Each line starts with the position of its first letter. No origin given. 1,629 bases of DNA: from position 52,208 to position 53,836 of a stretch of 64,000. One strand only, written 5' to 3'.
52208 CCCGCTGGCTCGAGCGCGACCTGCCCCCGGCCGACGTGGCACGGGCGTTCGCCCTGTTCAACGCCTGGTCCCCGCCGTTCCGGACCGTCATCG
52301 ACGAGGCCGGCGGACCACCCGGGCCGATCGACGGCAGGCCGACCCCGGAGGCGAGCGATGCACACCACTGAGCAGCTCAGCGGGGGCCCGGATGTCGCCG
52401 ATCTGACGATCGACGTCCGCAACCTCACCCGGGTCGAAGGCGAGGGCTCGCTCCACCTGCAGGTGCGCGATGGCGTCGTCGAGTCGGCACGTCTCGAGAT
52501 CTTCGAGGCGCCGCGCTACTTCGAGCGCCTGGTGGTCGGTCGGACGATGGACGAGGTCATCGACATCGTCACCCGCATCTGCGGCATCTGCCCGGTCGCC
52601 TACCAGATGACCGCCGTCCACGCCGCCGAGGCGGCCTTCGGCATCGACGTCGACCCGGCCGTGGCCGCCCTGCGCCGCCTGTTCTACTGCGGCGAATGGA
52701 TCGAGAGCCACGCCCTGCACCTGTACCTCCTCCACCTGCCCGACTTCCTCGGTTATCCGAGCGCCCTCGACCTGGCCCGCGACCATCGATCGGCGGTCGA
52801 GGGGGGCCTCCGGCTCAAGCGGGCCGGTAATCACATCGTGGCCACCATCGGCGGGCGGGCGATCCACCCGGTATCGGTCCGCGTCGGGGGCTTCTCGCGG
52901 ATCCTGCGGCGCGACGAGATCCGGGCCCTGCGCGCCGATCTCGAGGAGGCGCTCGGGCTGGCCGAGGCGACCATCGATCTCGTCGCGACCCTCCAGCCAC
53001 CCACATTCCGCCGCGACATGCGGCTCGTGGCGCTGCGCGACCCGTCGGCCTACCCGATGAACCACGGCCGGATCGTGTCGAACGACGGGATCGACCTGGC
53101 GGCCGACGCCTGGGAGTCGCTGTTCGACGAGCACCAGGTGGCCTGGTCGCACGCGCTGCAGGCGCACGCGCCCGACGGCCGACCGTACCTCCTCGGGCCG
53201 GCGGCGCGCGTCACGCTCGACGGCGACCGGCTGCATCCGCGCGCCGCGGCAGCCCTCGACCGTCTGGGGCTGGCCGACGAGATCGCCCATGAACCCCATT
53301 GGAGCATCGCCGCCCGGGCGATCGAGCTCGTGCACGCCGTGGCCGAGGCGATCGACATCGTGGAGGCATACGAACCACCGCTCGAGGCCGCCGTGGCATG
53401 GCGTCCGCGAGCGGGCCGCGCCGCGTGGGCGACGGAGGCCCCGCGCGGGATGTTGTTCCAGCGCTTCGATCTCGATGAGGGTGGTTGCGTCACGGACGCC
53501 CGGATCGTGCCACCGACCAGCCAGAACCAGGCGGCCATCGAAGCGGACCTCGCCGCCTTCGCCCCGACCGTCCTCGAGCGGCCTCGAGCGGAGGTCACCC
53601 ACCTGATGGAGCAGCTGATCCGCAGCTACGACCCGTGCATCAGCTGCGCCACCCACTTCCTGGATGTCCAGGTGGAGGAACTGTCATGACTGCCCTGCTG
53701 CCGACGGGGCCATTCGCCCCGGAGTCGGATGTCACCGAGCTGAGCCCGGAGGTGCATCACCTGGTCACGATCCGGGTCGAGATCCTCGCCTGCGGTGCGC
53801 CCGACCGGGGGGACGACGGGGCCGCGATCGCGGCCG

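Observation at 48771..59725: Group-3b-type [NiFe]-hydrogenase embedded in a persulfide-relay neighbourhood: candidate H2-sulfur redox module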

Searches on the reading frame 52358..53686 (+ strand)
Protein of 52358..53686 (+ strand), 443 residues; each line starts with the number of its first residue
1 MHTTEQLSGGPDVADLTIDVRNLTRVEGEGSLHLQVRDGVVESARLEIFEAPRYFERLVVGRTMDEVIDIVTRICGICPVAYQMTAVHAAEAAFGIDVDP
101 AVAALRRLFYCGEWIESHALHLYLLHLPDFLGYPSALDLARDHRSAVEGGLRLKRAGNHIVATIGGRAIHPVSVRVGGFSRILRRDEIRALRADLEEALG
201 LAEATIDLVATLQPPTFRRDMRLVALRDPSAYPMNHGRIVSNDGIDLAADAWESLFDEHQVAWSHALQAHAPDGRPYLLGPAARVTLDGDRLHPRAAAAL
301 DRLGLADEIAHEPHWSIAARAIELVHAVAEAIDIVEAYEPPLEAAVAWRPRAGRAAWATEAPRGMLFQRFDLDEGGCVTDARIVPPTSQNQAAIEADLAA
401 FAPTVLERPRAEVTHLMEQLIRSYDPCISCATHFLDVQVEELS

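Call 5: search_protein_families(library=pfam, proteins=[window:52358-53686:+], max_evalue=0.01)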
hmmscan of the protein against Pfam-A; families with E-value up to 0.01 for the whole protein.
seq(443 aa): 1 family
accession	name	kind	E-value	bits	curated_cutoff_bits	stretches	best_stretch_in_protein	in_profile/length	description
PF00374.24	NiFeSe_Hases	-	8.4e-25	88.1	25.8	2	53-139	1-87/508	Nickel-dependent hydrogenase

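Call 7: search_protein_families(library=ncbifam, proteins=[window:52358-53686:+], max_evalue=0.01)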
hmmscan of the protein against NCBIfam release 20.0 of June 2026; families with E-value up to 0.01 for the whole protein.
seq(443 aa): 10 families
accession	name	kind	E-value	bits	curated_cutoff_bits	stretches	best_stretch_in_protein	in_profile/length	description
NF040828.1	sulfhyd_ShyA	equivalog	9.5e-77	258.6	700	1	17-435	2-413/415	NAD(P)-dependent hydrogenase/sulfhydrogenase 2 subunit alpha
NF040832.1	sulfhyd_HydA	equivalog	6.2e-73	246.3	880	1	16-434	3-423/426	NADPH-dependent hydrogenase/sulfhydrogenase 1 subunit alpha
NF041785.2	VhuA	equivalog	5.1e-40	137.3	800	2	18-213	4-206/418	F420-non-reducing hydrogenase Vhu subunit A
TIGR03295.1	frhA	equivalog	7e-40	137.2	392.5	1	17-438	4-400/412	coenzyme F420 hydrogenase subunit alpha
NF033181.1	NiFeSe_hydrog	equivalog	3.7e-32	111.9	600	2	18-135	4-120/507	nickel-dependent hydrogenase large subunit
NF045518.1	H2_NiFeSe_large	exception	8.6e-31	107.3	780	2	17-196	3-196/485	NiFeSe hydrogenase large subunit HysA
NF007778.0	PRK10467.1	equivalog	1.8e-20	72.8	969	2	18-142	5-128/567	hydrogenase 2 large subunit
NF007550.0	PRK10170.1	equivalog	1e-13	50.6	1101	1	20-137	21-138/597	Ni/Fe-hydrogenase large subunit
NF041786.2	VhuU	equivalog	2.8e-07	30.2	70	1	416-437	10-31/45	F420-non-reducing hydrogenase selenoprotein subunit VhuU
NF004739.1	PRK06075.1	equivalog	0.0029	16.4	360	1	28-122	14-108/384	NADH-quinone oxidoreductase subunit D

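Call 11: find_homologous_proteins(query=window:52358-53686:+, max_evalue=1e-20)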
Query seq(443 aa) (443 aa): 8000 proteins with E <= 1e-20 among 8000 candidates; the best 120 are listed.
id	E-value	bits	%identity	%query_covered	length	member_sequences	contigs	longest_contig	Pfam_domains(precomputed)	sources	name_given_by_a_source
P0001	1.6e-290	982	99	100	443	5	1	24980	PF00374.25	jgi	jgi:coenzyme F420-reducing hydrogenase alpha subunit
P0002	5.6e-255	864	88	100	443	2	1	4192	PF00374.25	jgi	jgi:sulfhydrogenase subunit alpha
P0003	2.3e-254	862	88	100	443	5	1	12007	PF00374.25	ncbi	-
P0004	1.2e-244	830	86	100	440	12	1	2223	PF00374.25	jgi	jgi:coenzyme F420-reducing hydrogenase alpha subunit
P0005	3.1e-233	793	80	100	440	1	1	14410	PF00374.25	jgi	jgi:coenzyme F420-reducing hydrogenase alpha subunit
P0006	2.7e-232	790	81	98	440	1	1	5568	PF00374.25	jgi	jgi:coenzyme F420-reducing hydrogenase alpha subunit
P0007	3.0e-232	790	81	98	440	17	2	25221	PF00374.25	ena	-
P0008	3.3e-232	789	80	100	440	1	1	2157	PF00374.25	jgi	jgi:sulfhydrogenase subunit alpha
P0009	3.3e-230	783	79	100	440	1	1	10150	PF00374.25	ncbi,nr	ncbi:MAG TPA: Ni/Fe hydrogenase subunit alpha [Candidatus Limnocylindrales bacterium]|nr:Ni/Fe hydro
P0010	3.3e-230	783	81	100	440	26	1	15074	PF00374.25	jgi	jgi:coenzyme F420-reducing hydrogenase alpha subunit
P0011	3.4e-230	783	81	98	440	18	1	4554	PF00374.25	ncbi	-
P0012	3.8e-230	783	80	100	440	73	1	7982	PF00374.25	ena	-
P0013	6.7e-230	782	80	100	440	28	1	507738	PF00374.25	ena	-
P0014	9.2e-230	781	79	100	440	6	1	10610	PF00374.25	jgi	jgi:coenzyme F420-reducing hydrogenase alpha subunit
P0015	1.8e-229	780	80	100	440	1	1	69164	PF00374.25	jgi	jgi:sulfhydrogenase subunit alpha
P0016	8.1e-229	778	80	100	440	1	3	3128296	PF00374.25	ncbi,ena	-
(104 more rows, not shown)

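Call 13: find_encoding_contigs(protein=P0016, flank=10000, max_places=3)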
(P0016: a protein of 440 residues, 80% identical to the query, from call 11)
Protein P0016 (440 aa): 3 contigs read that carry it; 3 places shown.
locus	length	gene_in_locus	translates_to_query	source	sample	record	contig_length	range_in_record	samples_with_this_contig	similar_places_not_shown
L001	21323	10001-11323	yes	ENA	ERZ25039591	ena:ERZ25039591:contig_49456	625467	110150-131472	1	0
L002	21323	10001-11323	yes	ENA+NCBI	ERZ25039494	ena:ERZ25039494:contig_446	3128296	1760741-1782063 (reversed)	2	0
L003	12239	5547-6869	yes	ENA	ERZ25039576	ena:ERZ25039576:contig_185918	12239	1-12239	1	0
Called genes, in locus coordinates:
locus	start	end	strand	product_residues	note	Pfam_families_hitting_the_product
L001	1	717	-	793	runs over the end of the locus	PF09364:XFP_N, PF03894:XFP, PF09363:XFP_C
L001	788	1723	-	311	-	PF00582:Usp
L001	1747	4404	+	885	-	PF00690:Cation_ATPase_N, PF00122:E1-E2_ATPase, PF00702:Hydrolase, PF00689:Cation_ATPase_C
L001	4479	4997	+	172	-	PF13302:Acetyltransf_3, PF00583:Acetyltransf_1, PF13508:Acetyltransf_7 (weak)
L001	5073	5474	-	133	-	PF00582:Usp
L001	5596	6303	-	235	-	-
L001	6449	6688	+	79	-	-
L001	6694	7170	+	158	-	PF00027:cNMP_binding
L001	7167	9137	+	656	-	PF12838:Fer4_7 (faint), PF13746:Fer4_18 (faint), PF13534:Fer4_17 (faint), PF13237:Fer4_10 (faint), PF17179:Fer4_22, PF00175:NAD_binding_1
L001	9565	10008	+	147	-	-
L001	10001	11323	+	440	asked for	PF00374:NiFeSe_Hases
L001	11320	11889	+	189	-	-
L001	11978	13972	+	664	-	PF01855:POR_N, PF17147:PFOR_II, PF01558:POR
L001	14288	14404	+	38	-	PF00571:CBS (weak)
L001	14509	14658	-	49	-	-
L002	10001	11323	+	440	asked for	PF00374:NiFeSe_Hases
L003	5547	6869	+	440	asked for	PF00374:NiFeSe_Hases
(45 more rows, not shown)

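Call 14: find_encoding_contigs(protein=P0013, flank=10000, max_places=3)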
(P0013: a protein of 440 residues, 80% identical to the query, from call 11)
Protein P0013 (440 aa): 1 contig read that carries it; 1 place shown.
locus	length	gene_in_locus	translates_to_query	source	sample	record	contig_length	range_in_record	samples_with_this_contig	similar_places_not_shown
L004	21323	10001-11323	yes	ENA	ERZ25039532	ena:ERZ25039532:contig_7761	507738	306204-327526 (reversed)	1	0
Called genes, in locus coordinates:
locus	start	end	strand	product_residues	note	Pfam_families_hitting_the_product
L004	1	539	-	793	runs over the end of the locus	PF09364:XFP_N, PF03894:XFP, PF09363:XFP_C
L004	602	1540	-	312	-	PF00582:Usp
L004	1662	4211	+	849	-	PF00690:Cation_ATPase_N, PF00122:E1-E2_ATPase, PF00702:Hydrolase, PF12710:HAD (faint), PF00689:Cation_ATPase_C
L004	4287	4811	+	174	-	PF13302:Acetyltransf_3 (weak), PF00583:Acetyltransf_1, PF13508:Acetyltransf_7 (weak)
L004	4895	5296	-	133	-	PF00582:Usp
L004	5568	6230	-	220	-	-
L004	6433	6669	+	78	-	-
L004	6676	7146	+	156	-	PF00027:cNMP_binding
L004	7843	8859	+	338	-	PF13534:Fer4_17 (faint), PF12838:Fer4_7 (faint), PF13746:Fer4_18 (faint), PF13237:Fer4_10 (faint), PF17179:Fer4_22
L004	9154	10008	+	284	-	-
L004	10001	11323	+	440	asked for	PF00374:NiFeSe_Hases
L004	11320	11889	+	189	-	-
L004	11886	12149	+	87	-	-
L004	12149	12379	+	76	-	PF01455:HupF_HypC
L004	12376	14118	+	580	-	PF00892:EamA, PF19927:DUF6390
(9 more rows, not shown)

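Call 17: find_related_loci(query=A1, collection=genome_contigs, flank=10000)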
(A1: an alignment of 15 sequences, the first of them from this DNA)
Query A1 (443 aa) in genome_contigs; peptide patterns used: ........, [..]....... (x = any residue, [..] = any of these).
347 stretches matched a pattern; 186 encode a relative of the query (tblastn E <= 1e-3); the best 80 are kept; 80 distinct loci.
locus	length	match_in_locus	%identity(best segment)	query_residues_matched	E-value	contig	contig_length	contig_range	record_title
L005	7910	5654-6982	95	1-443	0e+0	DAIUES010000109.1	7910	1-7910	MAG TPA_asm: Candidatus Limnocylindrales bacterium isolate CTOTU27539 NODE_1935_length_7910_cov_5.783832, whole genome s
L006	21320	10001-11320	80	1-443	0e+0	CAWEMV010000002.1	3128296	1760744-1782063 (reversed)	MAG: uncultured Chloroflexia bacterium isolate MFD02360.bin.2.141 genome assembly, contig: contig_446, whole genome shot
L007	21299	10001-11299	80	11-443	0e+0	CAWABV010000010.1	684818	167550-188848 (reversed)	MAG: uncultured Chloroflexia bacterium isolate MFD05176.bin.1.233 genome assembly, contig: contig_42754, whole genome sh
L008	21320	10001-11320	79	1-443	0e+0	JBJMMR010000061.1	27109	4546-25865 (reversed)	MAG: Chloroflexota bacterium isolate 12C16O_24h_100_P08_coass_bin_12 k141_3392722, whole genome shotgun sequence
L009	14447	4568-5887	79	1-443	0e+0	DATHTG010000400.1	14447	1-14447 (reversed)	MAG TPA_asm: Candidatus Limnocylindrales bacterium isolate SMAG_U16071 k141_867939, whole genome shotgun sequence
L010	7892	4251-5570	79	1-443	0e+0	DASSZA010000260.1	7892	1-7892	MAG TPA_asm: Candidatus Limnocylindrales bacterium isolate SMAG_U695 k141_788694, whole genome shotgun sequence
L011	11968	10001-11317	81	1-442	0e+0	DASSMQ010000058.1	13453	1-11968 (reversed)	MAG TPA_asm: Candidatus Limnocylindrales bacterium isolate SMAG_U1202 k141_290569, whole genome shotgun sequence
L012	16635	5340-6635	81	11-442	0e+0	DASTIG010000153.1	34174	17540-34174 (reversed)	MAG TPA_asm: Candidatus Limnocylindrales bacterium isolate SMAG_U924 k141_87163, whole genome shotgun sequence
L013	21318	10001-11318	78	1-442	0e+0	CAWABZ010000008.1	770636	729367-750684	MAG: uncultured Chloroflexia bacterium isolate MFD09267.bin.2.90 genome assembly, contig: contig_34366, whole genome sho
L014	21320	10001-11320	72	1-442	0e+0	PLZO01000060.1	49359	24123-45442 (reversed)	MAG: Chloroflexi bacterium isolate palsa_1068 73.20120700_P3D.134_contig_95729, whole genome shotgun sequence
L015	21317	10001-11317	71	1-441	0e+0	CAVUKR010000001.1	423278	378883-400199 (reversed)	MAG: uncultured Chloroflexia bacterium isolate MFD02134.bin.2.62 genome assembly, contig: contig_11409, whole genome sho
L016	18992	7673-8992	70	1-442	0e+0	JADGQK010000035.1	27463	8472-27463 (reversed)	MAG: Chloroflexota bacterium isolate Chersky.17_25 contig-100_278, whole genome shotgun sequence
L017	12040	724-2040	71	1-441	0e+0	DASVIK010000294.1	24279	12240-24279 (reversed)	MAG TPA_asm: Candidatus Limnocylindrales bacterium isolate SMAG_U2991 k141_495099, whole genome shotgun sequence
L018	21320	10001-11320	71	1-442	0e+0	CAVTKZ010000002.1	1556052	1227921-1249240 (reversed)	MAG: uncultured Chloroflexia bacterium isolate MFD06714.bin.2.165 genome assembly, contig: contig_21087, whole genome sh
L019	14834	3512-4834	68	1-443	0e+0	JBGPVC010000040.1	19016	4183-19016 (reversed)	MAG: Candidatus Limnocylindria bacterium isolate OBJ1_062018_110_27 k141_2873430_length_19016_cov_14.7138, whole genome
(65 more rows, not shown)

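Call 26: find_encoding_contigs(protein=P0003, flank=10000, max_places=3)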
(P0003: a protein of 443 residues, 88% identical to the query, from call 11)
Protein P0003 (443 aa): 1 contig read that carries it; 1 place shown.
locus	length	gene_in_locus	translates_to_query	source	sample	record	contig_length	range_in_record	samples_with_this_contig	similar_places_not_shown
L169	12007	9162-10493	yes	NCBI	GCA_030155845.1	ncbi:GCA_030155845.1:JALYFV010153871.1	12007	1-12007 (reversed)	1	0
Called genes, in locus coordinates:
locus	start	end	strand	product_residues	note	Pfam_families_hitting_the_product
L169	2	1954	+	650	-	?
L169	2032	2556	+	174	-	PF13302:Acetyltransf_3, PF00583:Acetyltransf_1, PF13508:Acetyltransf_7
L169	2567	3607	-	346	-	PF01522:Polysacc_deac_1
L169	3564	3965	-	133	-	PF00582:Usp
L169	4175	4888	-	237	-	-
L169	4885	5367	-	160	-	PF01814:Hemerythrin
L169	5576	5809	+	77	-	-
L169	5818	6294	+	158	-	PF00027:cNMP_binding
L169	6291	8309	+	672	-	PF13237:Fer4_10 (faint), PF13746:Fer4_18 (faint), PF17179:Fer4_22, PF00175:NAD_binding_1, PF10418:DHODB_Fe-S_bind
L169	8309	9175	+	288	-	PF01058:Oxidored_q6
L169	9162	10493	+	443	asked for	PF00374:NiFeSe_Hases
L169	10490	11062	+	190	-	-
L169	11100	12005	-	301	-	?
